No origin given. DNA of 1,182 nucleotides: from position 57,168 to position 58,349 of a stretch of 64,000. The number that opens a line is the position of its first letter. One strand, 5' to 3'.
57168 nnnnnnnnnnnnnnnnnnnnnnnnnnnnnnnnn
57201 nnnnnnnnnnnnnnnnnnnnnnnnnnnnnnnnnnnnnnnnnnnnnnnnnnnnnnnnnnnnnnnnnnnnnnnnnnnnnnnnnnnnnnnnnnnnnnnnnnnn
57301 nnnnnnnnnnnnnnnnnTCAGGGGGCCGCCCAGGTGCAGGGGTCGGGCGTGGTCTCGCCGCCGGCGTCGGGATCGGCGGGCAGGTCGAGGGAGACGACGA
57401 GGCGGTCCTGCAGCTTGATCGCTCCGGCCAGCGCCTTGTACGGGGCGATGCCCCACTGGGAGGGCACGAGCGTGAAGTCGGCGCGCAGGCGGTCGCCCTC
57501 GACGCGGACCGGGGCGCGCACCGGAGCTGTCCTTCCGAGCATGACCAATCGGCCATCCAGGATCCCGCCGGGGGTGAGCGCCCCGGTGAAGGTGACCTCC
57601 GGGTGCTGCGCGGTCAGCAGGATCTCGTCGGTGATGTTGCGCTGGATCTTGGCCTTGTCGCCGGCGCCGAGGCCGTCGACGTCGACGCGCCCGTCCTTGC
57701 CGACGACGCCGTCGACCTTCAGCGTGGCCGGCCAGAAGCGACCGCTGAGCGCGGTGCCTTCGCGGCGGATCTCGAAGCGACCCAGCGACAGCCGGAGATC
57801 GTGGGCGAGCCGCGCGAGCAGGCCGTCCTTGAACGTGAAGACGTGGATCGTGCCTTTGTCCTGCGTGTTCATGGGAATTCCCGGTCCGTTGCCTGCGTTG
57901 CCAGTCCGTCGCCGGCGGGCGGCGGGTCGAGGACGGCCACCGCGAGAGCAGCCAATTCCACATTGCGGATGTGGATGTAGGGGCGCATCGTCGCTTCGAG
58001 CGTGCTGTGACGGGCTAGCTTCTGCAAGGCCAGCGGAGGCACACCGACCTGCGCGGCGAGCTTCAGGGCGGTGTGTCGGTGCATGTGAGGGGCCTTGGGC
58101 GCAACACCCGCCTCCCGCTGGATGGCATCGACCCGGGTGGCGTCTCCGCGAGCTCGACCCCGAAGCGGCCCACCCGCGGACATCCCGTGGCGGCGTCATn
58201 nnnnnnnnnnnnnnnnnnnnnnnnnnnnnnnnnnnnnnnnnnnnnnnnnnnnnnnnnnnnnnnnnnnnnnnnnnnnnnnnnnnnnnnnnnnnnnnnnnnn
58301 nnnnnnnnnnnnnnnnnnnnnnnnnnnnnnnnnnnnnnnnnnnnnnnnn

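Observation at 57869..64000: Compact island carrying a putative RiPP-like system: NHLP-leader precursor peptides, SagB-type dehydrogenase, JmjC and two PKHD hydroxylases, sulfotransferase, GMC oxidoreductase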

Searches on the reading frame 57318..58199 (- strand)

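Call 3: search_protein_families(library=ncbifam, proteins=[window:57318-58199:-], max_evalue=0.01)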
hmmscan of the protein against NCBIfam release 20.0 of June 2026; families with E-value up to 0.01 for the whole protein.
window:57318-58199:- (293 aa): 0 families

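Call 4: search_protein_families(library=pfam, proteins=[window:57318-58199:-], max_evalue=0.01)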
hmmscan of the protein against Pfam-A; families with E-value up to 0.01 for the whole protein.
window:57318-58199:- (293 aa): 1 family
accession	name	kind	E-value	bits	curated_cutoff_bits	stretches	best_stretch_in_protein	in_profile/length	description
PF04264.18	YceI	-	5.3e-07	30.6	23.7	1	171-272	48-147/150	YceI-like domain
